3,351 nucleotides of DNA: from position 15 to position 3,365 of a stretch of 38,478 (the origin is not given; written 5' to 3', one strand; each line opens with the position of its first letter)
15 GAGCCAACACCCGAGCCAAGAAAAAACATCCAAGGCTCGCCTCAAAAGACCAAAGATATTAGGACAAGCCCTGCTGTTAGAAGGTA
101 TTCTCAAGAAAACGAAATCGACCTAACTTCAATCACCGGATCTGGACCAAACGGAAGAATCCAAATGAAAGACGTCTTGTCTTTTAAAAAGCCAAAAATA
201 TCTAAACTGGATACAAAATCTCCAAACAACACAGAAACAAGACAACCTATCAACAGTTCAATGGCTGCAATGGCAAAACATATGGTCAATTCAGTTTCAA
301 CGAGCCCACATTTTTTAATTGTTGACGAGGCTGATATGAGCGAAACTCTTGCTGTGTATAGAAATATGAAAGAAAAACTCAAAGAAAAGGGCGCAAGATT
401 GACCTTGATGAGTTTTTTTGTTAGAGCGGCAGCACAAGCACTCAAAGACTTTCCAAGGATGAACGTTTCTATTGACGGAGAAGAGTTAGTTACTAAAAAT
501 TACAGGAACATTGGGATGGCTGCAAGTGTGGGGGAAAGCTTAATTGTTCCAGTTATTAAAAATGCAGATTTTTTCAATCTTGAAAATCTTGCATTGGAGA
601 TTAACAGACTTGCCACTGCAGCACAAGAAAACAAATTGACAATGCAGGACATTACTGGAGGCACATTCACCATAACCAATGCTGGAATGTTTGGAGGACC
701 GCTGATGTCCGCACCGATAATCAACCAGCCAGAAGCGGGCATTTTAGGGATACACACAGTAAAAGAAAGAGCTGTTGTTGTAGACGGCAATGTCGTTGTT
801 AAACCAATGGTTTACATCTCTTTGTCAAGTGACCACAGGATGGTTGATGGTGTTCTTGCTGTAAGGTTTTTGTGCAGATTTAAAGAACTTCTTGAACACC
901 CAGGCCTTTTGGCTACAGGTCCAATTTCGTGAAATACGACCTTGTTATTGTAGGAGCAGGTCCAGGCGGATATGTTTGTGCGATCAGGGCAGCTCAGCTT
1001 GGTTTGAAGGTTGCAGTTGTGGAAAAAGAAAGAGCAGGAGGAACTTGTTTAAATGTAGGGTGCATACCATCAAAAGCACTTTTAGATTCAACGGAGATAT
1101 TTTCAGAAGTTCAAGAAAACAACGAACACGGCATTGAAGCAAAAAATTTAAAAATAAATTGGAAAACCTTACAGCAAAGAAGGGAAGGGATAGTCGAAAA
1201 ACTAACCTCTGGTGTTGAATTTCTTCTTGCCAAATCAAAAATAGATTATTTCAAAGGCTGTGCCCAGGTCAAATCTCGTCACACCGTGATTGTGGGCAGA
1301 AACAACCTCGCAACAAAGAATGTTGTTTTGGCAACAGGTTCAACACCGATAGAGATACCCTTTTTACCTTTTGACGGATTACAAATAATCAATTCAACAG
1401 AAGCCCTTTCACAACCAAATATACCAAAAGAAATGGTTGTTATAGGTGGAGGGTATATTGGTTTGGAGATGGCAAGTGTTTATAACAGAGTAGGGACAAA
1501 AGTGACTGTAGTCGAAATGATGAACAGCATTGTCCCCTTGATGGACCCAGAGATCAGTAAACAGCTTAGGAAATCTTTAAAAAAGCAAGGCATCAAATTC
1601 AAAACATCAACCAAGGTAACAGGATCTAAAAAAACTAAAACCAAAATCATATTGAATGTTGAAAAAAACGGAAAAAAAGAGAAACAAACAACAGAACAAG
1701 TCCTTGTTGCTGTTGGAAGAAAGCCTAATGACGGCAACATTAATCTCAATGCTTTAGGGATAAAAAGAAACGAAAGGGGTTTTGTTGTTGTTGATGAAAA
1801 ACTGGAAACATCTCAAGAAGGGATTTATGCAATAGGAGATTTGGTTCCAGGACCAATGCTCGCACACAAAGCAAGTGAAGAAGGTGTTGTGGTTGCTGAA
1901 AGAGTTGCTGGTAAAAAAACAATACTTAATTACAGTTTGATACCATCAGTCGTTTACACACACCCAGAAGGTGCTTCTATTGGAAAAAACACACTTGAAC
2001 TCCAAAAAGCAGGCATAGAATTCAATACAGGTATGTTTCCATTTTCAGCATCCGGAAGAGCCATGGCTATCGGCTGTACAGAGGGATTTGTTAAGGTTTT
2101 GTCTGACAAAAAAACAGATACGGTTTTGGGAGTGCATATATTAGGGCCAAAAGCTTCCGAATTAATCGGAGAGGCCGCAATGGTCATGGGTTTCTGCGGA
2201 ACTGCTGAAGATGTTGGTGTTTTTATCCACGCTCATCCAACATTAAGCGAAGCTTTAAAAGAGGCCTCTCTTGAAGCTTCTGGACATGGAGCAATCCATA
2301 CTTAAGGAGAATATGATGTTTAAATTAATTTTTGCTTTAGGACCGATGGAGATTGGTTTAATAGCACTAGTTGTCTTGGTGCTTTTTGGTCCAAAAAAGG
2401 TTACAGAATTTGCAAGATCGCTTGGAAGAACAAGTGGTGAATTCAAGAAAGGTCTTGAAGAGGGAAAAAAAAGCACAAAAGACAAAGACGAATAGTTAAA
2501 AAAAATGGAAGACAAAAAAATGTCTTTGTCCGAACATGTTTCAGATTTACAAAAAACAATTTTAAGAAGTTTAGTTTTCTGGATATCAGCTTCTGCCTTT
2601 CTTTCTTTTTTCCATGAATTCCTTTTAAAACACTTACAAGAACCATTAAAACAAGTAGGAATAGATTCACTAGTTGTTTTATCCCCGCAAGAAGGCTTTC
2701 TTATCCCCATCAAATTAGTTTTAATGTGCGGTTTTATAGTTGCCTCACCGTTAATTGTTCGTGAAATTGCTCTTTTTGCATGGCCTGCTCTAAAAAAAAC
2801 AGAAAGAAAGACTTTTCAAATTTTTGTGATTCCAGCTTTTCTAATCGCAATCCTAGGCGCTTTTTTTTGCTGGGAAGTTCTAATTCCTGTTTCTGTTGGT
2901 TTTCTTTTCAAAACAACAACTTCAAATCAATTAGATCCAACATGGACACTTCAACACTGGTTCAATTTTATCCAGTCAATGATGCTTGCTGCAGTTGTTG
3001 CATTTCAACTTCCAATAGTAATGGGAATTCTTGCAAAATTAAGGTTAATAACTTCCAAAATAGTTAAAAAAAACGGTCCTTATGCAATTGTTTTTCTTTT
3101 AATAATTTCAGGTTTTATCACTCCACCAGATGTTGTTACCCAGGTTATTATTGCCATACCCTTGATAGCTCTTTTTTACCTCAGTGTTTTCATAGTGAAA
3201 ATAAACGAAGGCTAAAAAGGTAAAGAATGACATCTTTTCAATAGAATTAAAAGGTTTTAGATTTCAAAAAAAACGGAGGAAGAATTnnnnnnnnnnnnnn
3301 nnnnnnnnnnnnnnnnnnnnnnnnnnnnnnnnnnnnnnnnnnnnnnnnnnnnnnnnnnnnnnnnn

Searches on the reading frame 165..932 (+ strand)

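Call 4: search_protein_families(library=pfam, proteins=[window:165-932:+], max_evalue=0.01)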
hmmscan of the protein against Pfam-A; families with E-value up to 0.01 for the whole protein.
window:165-932:+ (255 aa): 1 family
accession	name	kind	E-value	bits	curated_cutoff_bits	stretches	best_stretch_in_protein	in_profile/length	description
PF00198.28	2-oxoacid_dh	-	3.4e-77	259.4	23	1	22-249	2-230/232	2-oxoacid dehydrogenases acyltransferase (catalytic domain)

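Call 5: search_protein_families(library=ncbifam, proteins=[window:165-932:+], max_evalue=0.01)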
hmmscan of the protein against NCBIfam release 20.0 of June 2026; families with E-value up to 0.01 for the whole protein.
window:165-932:+ (255 aa): 9 families
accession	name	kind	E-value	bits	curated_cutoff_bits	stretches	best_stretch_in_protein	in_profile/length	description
NF004309.0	PRK05704.1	equivalog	4.3e-76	256.9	449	1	14-248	169-403/408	2-oxoglutarate dehydrogenase complex dihydrolipoyllysine-residue succinyltransferase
TIGR01347.1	sucB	equivalog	8.3e-74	249.2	378.65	1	12-249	163-400/404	dihydrolipoyllysine-residue succinyltransferase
NF008814.0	PRK11854.1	equivalog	1.3e-54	185.7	722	1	11-245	395-631/637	pyruvate dehydrogenase complex dihydrolipoyllysine-residue acetyltransferase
NF008815.0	PRK11857.1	equivalog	8.8e-49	166.6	378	1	21-249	75-305/308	dihydrolipoamide acetyltransferase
TIGR02927.1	SucB_Actino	equivalog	1.3e-47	162.9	423.45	1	27-245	345-570/579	2-oxoglutarate dehydrogenase, E2 component, dihydrolipoamide succinyltransferase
TIGR01349.1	PDHac_trf_mito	equivalog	1.8e-47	162.5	445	1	25-247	210-433/437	pyruvate dehydrogenase complex dihydrolipoamide acetyltransferase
NF011416.0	PRK14843.1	equivalog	6.8e-46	156.7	429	1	13-246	106-342/347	dihydrolipoamide acetyltransferase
TIGR01348.1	PDHac_trf_long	equivalog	3.6e-44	151.3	552.1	1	31-246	364-582/587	dihydrolipoyllysine-residue acetyltransferase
NF008907.0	PRK12270.1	equivalog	1e-16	59.9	878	1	16-244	120-362/1241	multifunctional oxoglutarate decarboxylase/oxoglutarate dehydrogenase thiamine pyrophosphate-binding subunit/dihydrolipoyllysine-residue suc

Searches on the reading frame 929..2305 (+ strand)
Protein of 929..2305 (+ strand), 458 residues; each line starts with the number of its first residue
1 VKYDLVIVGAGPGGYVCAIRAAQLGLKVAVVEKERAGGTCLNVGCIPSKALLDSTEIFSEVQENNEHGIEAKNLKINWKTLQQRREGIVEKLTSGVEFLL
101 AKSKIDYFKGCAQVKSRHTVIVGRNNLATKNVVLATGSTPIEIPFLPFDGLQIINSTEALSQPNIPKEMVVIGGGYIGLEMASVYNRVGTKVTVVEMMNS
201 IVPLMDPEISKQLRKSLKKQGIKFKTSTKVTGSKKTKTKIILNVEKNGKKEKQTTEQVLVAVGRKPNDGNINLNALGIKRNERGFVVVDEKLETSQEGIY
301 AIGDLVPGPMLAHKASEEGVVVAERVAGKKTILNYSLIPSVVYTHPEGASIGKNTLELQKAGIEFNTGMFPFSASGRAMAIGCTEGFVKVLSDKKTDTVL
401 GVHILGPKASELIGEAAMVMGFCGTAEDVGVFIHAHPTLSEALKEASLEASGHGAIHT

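Call 4: search_protein_families(library=pfam, proteins=[window:929-2305:+], max_evalue=0.01)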
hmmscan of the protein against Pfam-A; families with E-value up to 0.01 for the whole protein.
window:929-2305:+ (458 aa): 19 families
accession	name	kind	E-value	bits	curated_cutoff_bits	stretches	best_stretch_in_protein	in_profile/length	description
PF07992.20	Pyr_redox_2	-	2.6e-77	260.6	26.1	1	3-319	1-291/291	Pyridine nucleotide-disulphide oxidoreductase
PF02852.28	Pyr_redox_dim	-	1.4e-33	115.8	25.3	1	338-446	1-109/110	Pyridine nucleotide-disulphide oxidoreductase, dimerisation domain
PF00070.33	Pyr_redox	-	2.5e-26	92.4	22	1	169-239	2-72/82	Pyridine nucleotide-disulphide oxidoreductase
PF13738.12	Pyr_redox_3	-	6.1e-17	62.3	30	1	6-303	1-305/305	Pyridine nucleotide-disulphide oxidoreductase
PF03486.20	HI0933_like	-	1.3e-10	41.6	50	1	4-39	2-37/244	HI0933-like protein Rossmann domain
PF01266.30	DAO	-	1.9e-08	34.7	27.9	1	4-39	1-38/353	FAD dependent oxidoreductase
PF01134.28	GIDA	-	2e-08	34.2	22.1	1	4-85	1-81/391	Glucose inhibited division protein A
PF13450.12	NAD_binding_8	-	2.7e-08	34.4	21.9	1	7-40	1-35/68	NAD(P)-binding Rossmann-like domain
PF00890.30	FAD_binding_2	-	4.1e-08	33.3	20.4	1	4-38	1-36/414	FAD binding domain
PF12831.13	FAD_oxidored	-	1.8e-07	31.3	27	1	4-41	1-39/416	FAD dependent oxidoreductase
PF01946.23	Thi4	-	1.2e-06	28.4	26.2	1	2-42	17-58/235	Thi4 family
PF03721.20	UDPG_MGDP_dh_N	-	8.5e-06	25.9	27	1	169-236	3-70/187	UDP-glucose/GDP-mannose dehydrogenase family, NAD binding domain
PF01262.27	AlaDh_PNT_C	-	3.6e-05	23.7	23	0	166-200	28-62/214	Alanine dehydrogenase/PNT, C-terminal domain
PF02737.24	3HCDH_N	-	0.00015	22.2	22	1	170-235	3-68/180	3-hydroxyacyl-CoA dehydrogenase, NAD binding domain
PF13434.12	Lys_Orn_oxgnase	-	0.00031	20.4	21.3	0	123-191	142-213/339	L-lysine 6-monooxygenase/L-ornithine 5-monooxygenase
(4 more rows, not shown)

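Call 5: search_protein_families(library=ncbifam, proteins=[window:929-2305:+], max_evalue=0.01)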
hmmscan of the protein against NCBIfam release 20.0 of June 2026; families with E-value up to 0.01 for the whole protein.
window:929-2305:+ (458 aa): 138 families (the best 25 are shown)
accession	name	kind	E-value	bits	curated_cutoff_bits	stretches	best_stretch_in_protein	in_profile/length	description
TIGR01350.1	lipoamide_DH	equivalog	2.2e-170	567.3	408.8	1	2-453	1-457/461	dihydrolipoyl dehydrogenase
TIGR02053.1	MerA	equivalog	2.4e-107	359.8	454.45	1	3-448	1-451/465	mercury(II) reductase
NF003585.0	PRK05249.1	equivalog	9.8e-100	334.3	465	1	2-450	6-457/464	Si-specific NAD(P)(+) transhydrogenase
NF004945.0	PRK06292.2-3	equivalog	2.3e-97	326.8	494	1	2-444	3-446/457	dihydrolipoyl dehydrogenase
NF004947.0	PRK06292.2-5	equivalog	1.6e-93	314.2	592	1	2-449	3-457/474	dihydrolipoyl dehydrogenase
NF004991.0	PRK06370.1-3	subfamily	5.2e-93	312.3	620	1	2-446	35-483/509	FAD-containing oxidoreductase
NF004946.0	PRK06292.2-4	subfamily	2e-89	300.5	634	1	2-450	3-470/487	dihydrolipoyl dehydrogenase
NF004776.0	PRK06116.1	equivalog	2.8e-89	300.2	480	1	2-442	4-445/450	glutathione-disulfide reductase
NF004992.0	PRK06370.1-4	equivalog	4.9e-87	292.3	629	1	2-443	4-448/459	FAD-containing oxidoreductase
NF004944.0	PRK06292.2-2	equivalog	3e-86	289.9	619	1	2-447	3-449/460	dihydrolipoyl dehydrogenase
NF004943.0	PRK06292.2-1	equivalog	8.4e-84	281.9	432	1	1-447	2-452/456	dihydrolipoyl dehydrogenase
NF005884.0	PRK07846.1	equivalog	6.2e-82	275.6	501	1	2-449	3-450/454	mycothione reductase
TIGR01421.1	gluta_reduc_1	equivalog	1.4e-78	265.1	556.15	1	2-443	2-446/450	glutathione-disulfide reductase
TIGR03452.1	mycothione_red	equivalog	5e-77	259.7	635.65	1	2-448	2-450/452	mycothione reductase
NF010311.1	PRK13748.1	subfamily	3.1e-76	257.4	600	1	4-445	99-543/560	mercury(II) reductase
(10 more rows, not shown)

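Call 51: list_cluster_members(proteins=[P0121, window:929-2302:+, window:24550-26283:-, P0124])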
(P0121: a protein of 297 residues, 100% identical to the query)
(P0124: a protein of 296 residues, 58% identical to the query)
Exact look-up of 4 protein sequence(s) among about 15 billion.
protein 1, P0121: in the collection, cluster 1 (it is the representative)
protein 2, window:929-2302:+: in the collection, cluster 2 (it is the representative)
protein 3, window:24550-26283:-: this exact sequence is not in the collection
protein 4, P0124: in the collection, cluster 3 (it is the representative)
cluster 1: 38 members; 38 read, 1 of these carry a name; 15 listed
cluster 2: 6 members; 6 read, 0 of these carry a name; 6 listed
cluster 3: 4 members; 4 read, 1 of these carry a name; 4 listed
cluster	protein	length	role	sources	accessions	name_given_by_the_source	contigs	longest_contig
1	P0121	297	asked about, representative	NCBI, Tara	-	strand:+ start:593 stop:1486 length:894 start_codon:yes stop_codon:yes gene_type:complete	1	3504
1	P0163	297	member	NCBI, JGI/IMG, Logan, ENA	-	-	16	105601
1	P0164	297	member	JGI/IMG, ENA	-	-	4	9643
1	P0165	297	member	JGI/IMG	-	-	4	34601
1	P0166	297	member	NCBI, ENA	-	-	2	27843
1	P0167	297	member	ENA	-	-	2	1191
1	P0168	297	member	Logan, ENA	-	-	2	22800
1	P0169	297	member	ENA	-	-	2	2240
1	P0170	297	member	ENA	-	-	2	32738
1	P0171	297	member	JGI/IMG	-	-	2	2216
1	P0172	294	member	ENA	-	-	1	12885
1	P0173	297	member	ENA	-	-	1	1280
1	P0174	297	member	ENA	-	-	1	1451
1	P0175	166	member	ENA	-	-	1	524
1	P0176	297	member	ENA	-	-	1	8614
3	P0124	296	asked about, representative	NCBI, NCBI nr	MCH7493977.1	hypothetical protein IIA16_04635 [bacterium] | hypothetical protein [bacterium]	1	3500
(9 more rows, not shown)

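Call 78: find_homologous_proteins(query=window:929-2302:+, max_evalue=1e-60)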
Query window:929-2302:+ (458 aa): 8000 proteins with E <= 1e-60 among 8000 candidates; the best 120 are listed.
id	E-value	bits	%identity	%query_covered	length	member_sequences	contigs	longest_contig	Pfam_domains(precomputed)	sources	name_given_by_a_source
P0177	1.5e-295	998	100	100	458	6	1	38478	PF13450.13,PF07992.21,PF00070.34,PF03486.21,PF01134.29,PF12831.14,PF01946.24,PF01266.31,PF00890.31,PF02852.29,PF13738.13,PF03721.21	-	-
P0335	1.6e-258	876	86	100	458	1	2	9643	PF13450.13,PF07992.21,PF00070.34,PF03486.21,PF01134.29,PF12831.14,PF01946.24,PF01266.31,PF13434.13,PF00890.31,PF02852.29,PF13738.13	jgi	-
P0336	2.0e-258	875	85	100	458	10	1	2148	PF01946.24,PF01266.31,PF13450.13,PF00890.31,PF02852.29,PF07992.21,PF00070.34,PF13738.13,PF03486.21,PF01134.29,PF12831.14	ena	-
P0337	7.6e-258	874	86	100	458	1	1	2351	PF13450.13,PF07992.21,PF00070.34,PF03486.21,PF01134.29,PF12831.14,PF01946.24,PF01266.31,PF13434.13,PF00890.31,PF02852.29,PF13738.13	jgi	-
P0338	4.2e-257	871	85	100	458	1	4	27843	PF01266.31,PF13450.13,PF00890.31,PF02852.29,PF07992.21,PF00070.34,PF13738.13,PF03486.21,PF03721.21,PF01134.29,PF12831.14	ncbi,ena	-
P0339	6.2e-257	871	86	100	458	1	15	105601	PF13450.13,PF07992.21,PF00070.34,PF03486.21,PF01134.29,PF12831.14,PF01946.24,PF01266.31,PF13434.13,PF00890.31,PF02852.29,PF13738.13,PF03721.21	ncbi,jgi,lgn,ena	-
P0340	6.3e-257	870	86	100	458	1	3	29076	PF13450.13,PF07992.21,PF00070.34,PF03486.21,PF01134.29,PF12831.14,PF01946.24,PF01266.31,PF13434.13,PF00890.31,PF02852.29,PF13738.13,PF03721.21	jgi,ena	-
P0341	2.1e-256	869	85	100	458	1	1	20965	PF13450.13,PF07992.21,PF00070.34,PF03486.21,PF01134.29,PF12831.14,PF01946.24,PF01266.31,PF13434.13,PF00890.31,PF02852.29,PF13738.13,PF03721.21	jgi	-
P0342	2.4e-256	869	85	100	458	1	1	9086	PF13450.13,PF07992.21,PF00070.34,PF03486.21,PF01134.29,PF12831.14,PF01946.24,PF01266.31,PF13434.13,PF00890.31,PF02852.29,PF13738.13,PF03721.21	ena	-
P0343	1.4e-237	807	79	100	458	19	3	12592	PF13450.13,PF07992.21,PF00070.34,PF03486.21,PF01134.29,PF12831.14,PF01946.24,PF01266.31,PF13434.13,PF00890.31,PF02852.29,PF13738.13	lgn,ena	-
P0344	4.3e-222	756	78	100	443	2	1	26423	PF01266.31,PF13450.13,PF00890.31,PF02852.29,PF07992.21,PF00070.34,PF13738.13,PF03486.21,PF01134.29,PF12831.14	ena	-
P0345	7.7e-158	544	86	63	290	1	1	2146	PF02852.29,PF07992.21,PF00070.34,PF13738.13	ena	-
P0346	2.5e-148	513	53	100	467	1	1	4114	PF13450.13,PF00890.31,PF02852.29,PF07992.21,PF00070.34,PF13738.13,PF03486.21,PF01134.29,PF01494.26,PF12831.14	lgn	-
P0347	4.9e-147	508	53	98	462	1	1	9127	PF13450.13,PF07992.21,PF00070.34,PF03486.21,PF01134.29,PF01494.26,PF12831.14,PF01266.31,PF00890.31,PF02852.29,PF13738.13,PF01262.28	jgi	-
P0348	2.7e-146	506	53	97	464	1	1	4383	PF01946.24,PF13450.13,PF00890.31,PF02852.29,PF07992.21,PF00070.34,PF13738.13,PF03486.21,PF01134.29,PF12831.14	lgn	-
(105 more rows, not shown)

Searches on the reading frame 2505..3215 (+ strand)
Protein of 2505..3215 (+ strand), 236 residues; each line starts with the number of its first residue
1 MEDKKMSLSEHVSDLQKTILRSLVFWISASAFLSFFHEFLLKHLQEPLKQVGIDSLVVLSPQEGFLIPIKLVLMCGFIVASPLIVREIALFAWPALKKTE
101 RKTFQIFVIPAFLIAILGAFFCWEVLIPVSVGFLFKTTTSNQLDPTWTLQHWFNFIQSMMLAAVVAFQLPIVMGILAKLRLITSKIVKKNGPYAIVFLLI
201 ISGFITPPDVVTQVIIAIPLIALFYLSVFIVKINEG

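Call 4: search_protein_families(library=pfam, proteins=[window:2505-3215:+], max_evalue=0.01)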
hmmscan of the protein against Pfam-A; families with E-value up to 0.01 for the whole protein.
window:2505-3215:+ (236 aa): 1 family
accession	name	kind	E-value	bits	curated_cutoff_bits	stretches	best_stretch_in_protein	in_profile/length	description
PF00902.23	TatC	-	1.6e-50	172.3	25.1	1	10-219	1-208/208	Sec-independent protein translocase protein (TatC)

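Call 5: search_protein_families(library=ncbifam, proteins=[window:2505-3215:+], max_evalue=0.01)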
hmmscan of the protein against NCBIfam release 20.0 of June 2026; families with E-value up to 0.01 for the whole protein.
window:2505-3215:+ (236 aa): 3 families
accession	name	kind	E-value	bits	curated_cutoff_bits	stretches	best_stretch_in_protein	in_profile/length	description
TIGR00945.1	tatC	equivalog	4.1e-41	141.3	132.7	1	8-224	1-215/215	twin-arginine translocase subunit TatC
TIGR01912.1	TatC-Arch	equivalog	5.3e-38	131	192.6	1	32-233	24-231/234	Sec-independent protein translocase TatC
NF008174.0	PRK10921.1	equivalog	2.4e-27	96.1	432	1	6-233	7-235/258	Sec-independent protein translocase subunit TatC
